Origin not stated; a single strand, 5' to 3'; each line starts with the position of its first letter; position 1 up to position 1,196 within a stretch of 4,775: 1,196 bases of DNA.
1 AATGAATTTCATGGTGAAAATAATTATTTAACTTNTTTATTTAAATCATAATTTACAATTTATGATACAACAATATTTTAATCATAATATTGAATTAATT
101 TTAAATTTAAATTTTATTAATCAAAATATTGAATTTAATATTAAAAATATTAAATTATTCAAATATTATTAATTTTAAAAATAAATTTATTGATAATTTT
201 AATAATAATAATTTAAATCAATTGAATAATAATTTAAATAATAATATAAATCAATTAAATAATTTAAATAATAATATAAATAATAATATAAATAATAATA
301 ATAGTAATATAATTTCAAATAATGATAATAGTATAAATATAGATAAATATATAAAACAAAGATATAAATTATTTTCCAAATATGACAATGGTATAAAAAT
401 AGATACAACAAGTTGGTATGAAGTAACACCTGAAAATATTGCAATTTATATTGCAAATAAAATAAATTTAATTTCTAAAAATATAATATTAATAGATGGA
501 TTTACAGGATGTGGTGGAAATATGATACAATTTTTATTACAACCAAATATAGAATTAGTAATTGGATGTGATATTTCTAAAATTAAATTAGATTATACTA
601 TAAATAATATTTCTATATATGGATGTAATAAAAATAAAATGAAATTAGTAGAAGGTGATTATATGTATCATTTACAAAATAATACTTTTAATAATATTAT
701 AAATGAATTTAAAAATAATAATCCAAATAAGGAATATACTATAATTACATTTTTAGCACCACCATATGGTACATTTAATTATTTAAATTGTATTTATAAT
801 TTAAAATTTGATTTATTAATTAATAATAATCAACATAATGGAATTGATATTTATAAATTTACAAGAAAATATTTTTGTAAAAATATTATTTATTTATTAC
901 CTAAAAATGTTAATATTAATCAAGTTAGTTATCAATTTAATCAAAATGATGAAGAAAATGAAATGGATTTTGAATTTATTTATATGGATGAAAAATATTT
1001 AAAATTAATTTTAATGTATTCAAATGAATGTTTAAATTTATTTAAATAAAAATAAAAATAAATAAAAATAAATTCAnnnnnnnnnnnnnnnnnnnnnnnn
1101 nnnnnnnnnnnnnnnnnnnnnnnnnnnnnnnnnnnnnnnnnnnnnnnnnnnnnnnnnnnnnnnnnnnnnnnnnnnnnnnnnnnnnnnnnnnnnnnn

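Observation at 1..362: The TGS1-like methyltransferase gene has no usable start codon in the window; its Asn-rich 'N-terminus' may actually be an intron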

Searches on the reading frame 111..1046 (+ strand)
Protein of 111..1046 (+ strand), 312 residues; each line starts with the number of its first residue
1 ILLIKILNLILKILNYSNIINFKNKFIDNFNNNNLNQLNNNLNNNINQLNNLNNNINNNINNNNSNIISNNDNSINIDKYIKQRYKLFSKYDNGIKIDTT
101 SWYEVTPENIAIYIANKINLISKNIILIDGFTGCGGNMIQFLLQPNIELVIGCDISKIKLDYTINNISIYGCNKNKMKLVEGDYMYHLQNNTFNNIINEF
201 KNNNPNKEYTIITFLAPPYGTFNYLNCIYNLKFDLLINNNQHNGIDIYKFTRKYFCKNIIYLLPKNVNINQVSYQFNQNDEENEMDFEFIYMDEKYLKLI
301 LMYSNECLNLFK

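Call 5: find_homologous_proteins(query=window:111-1046:+)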
Query window:111-1046:+ (312 aa): 3 proteins with E <= 0.001 among 8000 candidates.
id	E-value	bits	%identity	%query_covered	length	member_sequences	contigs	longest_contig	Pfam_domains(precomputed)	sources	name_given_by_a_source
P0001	2.1e-87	311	58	82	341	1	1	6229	PF09445.17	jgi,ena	-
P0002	5.9e-81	290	50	75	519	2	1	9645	PF09445.17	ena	-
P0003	2.8e-31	127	34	74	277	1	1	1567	PF13847.13,PF13649.13,PF01170.25,PF02475.24,PF09445.17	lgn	-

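Call 6: search_protein_families(library=pfam, proteins=[window:111-1046:+], max_evalue=0.01)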
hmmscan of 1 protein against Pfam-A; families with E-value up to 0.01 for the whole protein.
window:111-1046:+ (312 aa): 1 family
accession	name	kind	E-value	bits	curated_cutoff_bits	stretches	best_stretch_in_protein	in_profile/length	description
PF09445.16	Methyltransf_15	-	1.3e-17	64.3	22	1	126-306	3-164/165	RNA cap guanine-N2 methyltransferase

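Call 8: find_encoding_contigs(protein=P0001, flank=5000)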
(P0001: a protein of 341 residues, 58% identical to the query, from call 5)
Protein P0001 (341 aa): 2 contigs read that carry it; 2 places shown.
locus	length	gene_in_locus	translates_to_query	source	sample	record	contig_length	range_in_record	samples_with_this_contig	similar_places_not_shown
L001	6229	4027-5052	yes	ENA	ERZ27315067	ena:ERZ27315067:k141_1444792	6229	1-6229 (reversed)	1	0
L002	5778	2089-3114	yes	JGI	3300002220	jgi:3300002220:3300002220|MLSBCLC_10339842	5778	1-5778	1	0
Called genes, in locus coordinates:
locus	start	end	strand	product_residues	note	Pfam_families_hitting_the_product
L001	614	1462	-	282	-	-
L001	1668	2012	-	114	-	-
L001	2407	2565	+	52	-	-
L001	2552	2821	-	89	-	-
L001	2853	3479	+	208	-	PF00705:PCNA_N, PF02747:PCNA_C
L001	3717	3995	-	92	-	-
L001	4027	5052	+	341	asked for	PF09445:Methyltransf_15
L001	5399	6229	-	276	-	?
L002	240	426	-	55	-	-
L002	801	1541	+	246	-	PF00705:PCNA_N, PF02747:PCNA_C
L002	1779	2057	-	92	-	-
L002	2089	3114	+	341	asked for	PF09445:Methyltransf_15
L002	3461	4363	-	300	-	-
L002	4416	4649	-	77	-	-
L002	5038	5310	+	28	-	-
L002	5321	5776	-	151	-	?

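Call 9: find_encoding_contigs(protein=P0002, flank=5000)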
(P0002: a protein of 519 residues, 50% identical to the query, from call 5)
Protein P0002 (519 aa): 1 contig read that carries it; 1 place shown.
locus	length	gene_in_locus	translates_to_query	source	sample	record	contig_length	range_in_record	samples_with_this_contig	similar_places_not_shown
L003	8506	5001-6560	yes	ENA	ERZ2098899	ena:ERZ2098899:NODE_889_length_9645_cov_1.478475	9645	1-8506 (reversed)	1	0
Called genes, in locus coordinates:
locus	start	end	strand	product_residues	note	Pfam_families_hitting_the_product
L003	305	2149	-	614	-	-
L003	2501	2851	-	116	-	-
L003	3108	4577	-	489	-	PF00122:E1-E2_ATPase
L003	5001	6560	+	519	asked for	PF09445:Methyltransf_15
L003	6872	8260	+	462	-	-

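Call 11: find_encoding_contigs(protein=window:129-1046:+, flank=10000)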
Protein seq(306 aa) (306 aa): no gene with exactly this product is on record in the collection.

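Call 21: search_protein_representatives(alignment_id=A2)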
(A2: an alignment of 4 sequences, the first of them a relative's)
Query: 4 sequences, 346 profile positions. Proteins with E-value up to 0.001 (for the whole library): 2493; up to 1e-10: 1569; up to 1e-30: 27. The best 150 are listed.
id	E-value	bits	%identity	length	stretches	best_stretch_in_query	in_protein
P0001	6.6e-190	647.0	-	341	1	1-346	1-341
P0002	6.7e-186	633.8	-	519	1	2-344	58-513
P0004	1.8e-75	270.7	-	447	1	14-337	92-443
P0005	5.0e-39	150.9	-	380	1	99-305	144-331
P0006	7.3e-37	143.7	-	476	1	104-340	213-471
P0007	8.6e-36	140.2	-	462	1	98-314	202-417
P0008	3.5e-35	138.2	-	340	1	20-309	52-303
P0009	5.9e-35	137.5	-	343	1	88-307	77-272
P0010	6.3e-35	137.4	-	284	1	104-310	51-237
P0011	2.1e-34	135.7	-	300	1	105-302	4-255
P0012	4.0e-34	134.7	-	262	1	99-326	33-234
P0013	1.5e-33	132.8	-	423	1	102-328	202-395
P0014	1.9e-33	132.5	-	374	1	104-328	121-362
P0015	2.5e-33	132.1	-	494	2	104-270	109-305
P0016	5.5e-33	131.0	-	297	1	104-302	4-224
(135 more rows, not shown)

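Call 23: list_cluster_members(proteins=[P0004, P0001, P0002, P0005, P0006, P0007, P0008])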
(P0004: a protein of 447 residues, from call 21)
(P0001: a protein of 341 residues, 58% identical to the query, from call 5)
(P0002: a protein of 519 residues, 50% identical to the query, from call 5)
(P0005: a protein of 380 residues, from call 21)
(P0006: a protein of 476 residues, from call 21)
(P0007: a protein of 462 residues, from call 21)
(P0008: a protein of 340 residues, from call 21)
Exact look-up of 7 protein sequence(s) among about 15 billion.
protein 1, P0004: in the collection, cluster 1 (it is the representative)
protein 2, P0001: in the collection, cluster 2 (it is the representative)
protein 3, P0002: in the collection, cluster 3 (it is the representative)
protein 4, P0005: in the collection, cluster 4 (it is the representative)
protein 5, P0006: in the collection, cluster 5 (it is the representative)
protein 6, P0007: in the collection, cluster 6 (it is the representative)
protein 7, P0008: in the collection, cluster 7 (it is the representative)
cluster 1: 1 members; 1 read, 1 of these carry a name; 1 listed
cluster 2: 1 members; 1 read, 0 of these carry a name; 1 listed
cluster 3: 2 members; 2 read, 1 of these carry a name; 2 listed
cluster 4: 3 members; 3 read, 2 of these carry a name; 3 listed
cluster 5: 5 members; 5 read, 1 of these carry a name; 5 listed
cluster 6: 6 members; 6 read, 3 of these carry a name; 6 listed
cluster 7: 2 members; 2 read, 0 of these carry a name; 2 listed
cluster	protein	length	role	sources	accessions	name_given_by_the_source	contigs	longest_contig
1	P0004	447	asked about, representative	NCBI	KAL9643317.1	hypothetical protein ABK040_014772 [Willaertia magna]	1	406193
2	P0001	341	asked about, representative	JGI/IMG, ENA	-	-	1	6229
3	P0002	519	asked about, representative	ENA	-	-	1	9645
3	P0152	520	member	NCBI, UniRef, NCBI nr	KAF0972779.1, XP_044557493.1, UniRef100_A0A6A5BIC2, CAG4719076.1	hypothetical protein FDP41_009028 [Naegleria fowleri] | Trimethylguanosine synthase n=1 Tax=Naegleria fowleri TaxID=5763 RepID=A0A6A5BIC2_NAEFO | uncharacterized protein FDP41_009028 [Naegleria fowleri]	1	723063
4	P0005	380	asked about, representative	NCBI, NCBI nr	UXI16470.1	hypothetical protein NH340_JMT02413 [Sarcoptes scabiei]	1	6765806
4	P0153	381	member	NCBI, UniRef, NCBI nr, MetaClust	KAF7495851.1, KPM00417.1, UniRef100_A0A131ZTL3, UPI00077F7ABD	Trimethylguanosine synthase [Sarcoptes scabiei] | Trimethylguanosine synthase n=1 Tax=Sarcoptes scabiei TaxID=52283 RepID=A0A131ZTL3_SARSC | status=active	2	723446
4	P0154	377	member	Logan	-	-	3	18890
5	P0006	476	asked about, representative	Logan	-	-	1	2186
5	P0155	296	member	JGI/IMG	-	trimethylguanosine synthase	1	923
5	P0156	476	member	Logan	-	-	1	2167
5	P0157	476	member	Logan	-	-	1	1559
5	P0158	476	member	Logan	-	-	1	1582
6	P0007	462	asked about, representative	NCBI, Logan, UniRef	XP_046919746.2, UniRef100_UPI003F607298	trimethylguanosine synthase 1 [Dermatophagoides farinae] | trimethylguanosine synthase 1 n=1 Tax=Dermatophagoides farinae TaxID=6954 ...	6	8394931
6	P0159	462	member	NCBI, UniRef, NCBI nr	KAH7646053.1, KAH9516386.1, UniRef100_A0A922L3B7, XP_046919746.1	Trimethylguanosine synthase [Dermatophagoides farinae] | Trimethylguanosine synthase n=1 Tax=Dermatophagoides farinae TaxID=6954 ... | trimethylguanosine synthase-like [Dermatophagoides farinae]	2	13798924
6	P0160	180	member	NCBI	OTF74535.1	hypothetical protein BLA29_011903, partial [Euroglyphus maynei]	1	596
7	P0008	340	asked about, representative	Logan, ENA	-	-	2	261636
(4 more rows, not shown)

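Call 45: list_cluster_members(proteins=[L002:801-1538:+, L002:3464-4363:-, L002:1782-2057:-, L001:617-1462:-, L001:1671-2012:-, L001:2853-3476:+, L003:3111-4577:-, L003:6872-8257:+, L003:308-2149:-])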
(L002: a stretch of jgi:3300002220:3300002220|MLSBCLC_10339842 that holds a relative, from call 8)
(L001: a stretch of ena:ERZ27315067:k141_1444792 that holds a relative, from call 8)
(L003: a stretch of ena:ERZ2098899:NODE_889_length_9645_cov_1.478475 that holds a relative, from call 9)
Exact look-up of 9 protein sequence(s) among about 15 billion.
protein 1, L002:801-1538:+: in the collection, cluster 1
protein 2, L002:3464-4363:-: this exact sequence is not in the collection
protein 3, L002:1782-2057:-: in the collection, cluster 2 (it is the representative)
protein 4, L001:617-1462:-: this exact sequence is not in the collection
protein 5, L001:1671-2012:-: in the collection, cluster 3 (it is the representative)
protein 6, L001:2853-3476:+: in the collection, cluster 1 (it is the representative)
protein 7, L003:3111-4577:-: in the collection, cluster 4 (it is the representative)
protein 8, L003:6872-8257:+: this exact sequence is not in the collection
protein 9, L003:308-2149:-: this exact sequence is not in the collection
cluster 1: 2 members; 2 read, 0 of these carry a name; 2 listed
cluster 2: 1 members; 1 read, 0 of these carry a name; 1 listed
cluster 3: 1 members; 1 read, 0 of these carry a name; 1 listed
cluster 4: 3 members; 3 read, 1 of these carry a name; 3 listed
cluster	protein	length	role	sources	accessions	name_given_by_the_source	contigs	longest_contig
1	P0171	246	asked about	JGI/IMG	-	-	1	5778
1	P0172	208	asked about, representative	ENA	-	-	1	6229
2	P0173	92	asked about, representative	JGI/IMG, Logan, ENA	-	-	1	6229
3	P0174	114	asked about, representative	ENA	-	-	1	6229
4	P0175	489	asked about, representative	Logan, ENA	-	-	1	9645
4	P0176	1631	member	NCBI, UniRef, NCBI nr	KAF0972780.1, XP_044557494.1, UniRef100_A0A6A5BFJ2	hypothetical protein FDP41_009029 [Naegleria fowleri] | P-type ATPase A domain-containing protein n=1 Tax=Naegleria fowleri TaxID=5763 ... | uncharacterized protein FDP41_009029 [Naegleria fowleri]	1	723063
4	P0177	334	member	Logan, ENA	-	-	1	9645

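Call 51: search_protein_families(library=pfam, proteins=[L002:1849-2400:+, P0152], max_evalue=0.1)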
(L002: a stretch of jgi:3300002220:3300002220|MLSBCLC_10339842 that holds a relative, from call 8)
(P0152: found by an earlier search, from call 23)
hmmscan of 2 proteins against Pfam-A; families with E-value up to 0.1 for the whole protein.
L002:1849-2400:+ (184 aa): 0 families

P0152 (520 aa): 4 families
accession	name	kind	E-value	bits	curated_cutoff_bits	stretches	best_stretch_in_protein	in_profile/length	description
PF09445.16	Methyltransf_15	-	5.9e-18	65.4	22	1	267-440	3-132/165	RNA cap guanine-N2 methyltransferase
PF13847.12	Methyltransf_31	-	0.015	15.4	27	1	266-326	5-64/145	Methyltransferase domain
PF13649.12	Methyltransf_25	-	0.021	15.9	27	1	269-327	2-57/97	Methyltransferase domain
PF08241.18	Methyltransf_11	-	0.085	13.9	21.2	0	274-334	4-61/95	Methyltransferase domain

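Call 59: predict_structure(alignment_id=A2)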
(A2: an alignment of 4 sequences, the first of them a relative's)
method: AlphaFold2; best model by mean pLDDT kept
length: 341 residues; sequences in the alignment: 4
mean_pLDDT: 64.0   pTM: 0.59
mean pLDDT of the five models: 64.0, 63.9, 60.5, 58.0, 57.1
residues with pLDDT >= 90: 35; 70-90: 90; 50-70: 133; < 50: 83
segments of 3 or more residues with pLDDT < 50: 22-37, 79-100, 117-123, 145-147, 248-258, 311-314, 323-326, 328-341
pLDDT, mean of each block of 10 residues (from residue 1): 63 63 40 44 55 64 65 53 34 34 61 49 52 74 59 85 82 90 82 80 91 92 95 84 67 46 59 72 84 66 59 49 46 37 30
secondary structure, 60 per line:
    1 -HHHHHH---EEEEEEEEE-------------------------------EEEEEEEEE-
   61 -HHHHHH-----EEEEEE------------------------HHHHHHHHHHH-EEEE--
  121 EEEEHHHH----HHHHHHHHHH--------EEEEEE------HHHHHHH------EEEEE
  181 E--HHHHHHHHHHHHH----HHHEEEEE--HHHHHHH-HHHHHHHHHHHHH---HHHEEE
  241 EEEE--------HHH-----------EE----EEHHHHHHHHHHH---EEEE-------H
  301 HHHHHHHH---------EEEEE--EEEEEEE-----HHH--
elements in order: H2-7 E11-19 E51-59 H62-67 E73-78 H103-113 E115-118 E121-124 H125-128 H133-142 E151-156 H163-169 E176-181 H184-196 E204-208 H211-217 H219-231 E238-244 H275-285 E289-292 H300-308 E318-322 E325-331

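Call 61: fold_search(model_id=the predicted structure, library=pdb)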
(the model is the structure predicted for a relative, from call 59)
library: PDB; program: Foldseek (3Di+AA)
matches with E <= 10: 1980; with E <= 0.001: 360
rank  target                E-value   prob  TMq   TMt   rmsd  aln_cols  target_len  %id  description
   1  3egi_A                5.1e-12  1.00  0.37  0.60   7.1       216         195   31  Methyltransferase domain of human trimethylguanosine synthase TGS1 bound to m7GpppA (inactive form) (released 2009-03-31)
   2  3c0k_A                6.5e-07  1.00  0.36  0.32   6.7       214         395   15  Crystal Structure of a ribosomal RNA methyltranferase (released 2008-11-04)
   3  8h27_B                1.5e-06  1.00  0.31  0.51   6.9       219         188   14  Crystal structure of MnmM from S. aureus complexed with SAM (2.04 A) (released 2023-01-25)
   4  3k6r                  1.8e-06  1.00  0.31  0.38   9.1       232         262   13  CRYSTAL STRUCTURE OF putative transferase PH0793 FROM PYROCOCCUS HORIKOSHII (released 2009-10-20)
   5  8h1b_A                1.9e-06  1.00  0.31  0.51   7.2       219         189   14  Crystal structure of MnmM from S. aureus complexed with SAM and tRNA anti-codon stem loop (ASL) (1.55 A) (released 2023-01-25)
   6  8k1f_C                3.1e-06  1.00  0.31  0.48   8.2       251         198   11  Crystal Structure of TrmR from Fusobacterium nucleatum (released 2023-08-02)
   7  8h27_A                3.5e-06  1.00  0.31  0.53   7.5       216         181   16  Crystal structure of MnmM from S. aureus complexed with SAM (2.04 A) (released 2023-01-25)
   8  8h26_C                3.5e-06  1.00  0.30  0.49   8.0       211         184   15  Crystal structure of MnmM from S. aureus complexed with SAH (1.50 A) (released 2023-01-18)
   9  8h1b_B                4.0e-06  1.00  0.31  0.50   7.2       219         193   14  Crystal structure of MnmM from S. aureus complexed with SAM and tRNA anti-codon stem loop (ASL) (1.55 A) (released 2023-01-25)
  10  1nv9                  4.0e-06  1.00  0.35  0.44   9.1       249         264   16  HemK, apo structure (released 2003-05-27)
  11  3eey_B                5.1e-06  1.00  0.32  0.52   6.9       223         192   12  CRYSTAL STRUCTURE OF PUTATIVE RRNA-METHYLASE FROM Clostridium thermocellum (released 2008-09-16)
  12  2as0_A                5.8e-06  1.00  0.31  0.27   9.2       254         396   14  Crystal Structure of PH1915 (APC 5817): A Hypothetical RNA Methyltransferase (released 2005-09-20)
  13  8h27_C                6.2e-06  1.00  0.31  0.56   7.7       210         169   13  Crystal structure of MnmM from S. aureus complexed with SAM (2.04 A) (released 2023-01-25)
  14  8h27_D                7.0e-06  1.00  0.32  0.56   6.7       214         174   15  Crystal structure of MnmM from S. aureus complexed with SAM (2.04 A) (released 2023-01-25)
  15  3a25                  7.0e-06  1.00  0.31  0.39   8.3       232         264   15  Crystal structure of P. horikoshii TYW2 in complex with AdoMet (released 2009-09-15)
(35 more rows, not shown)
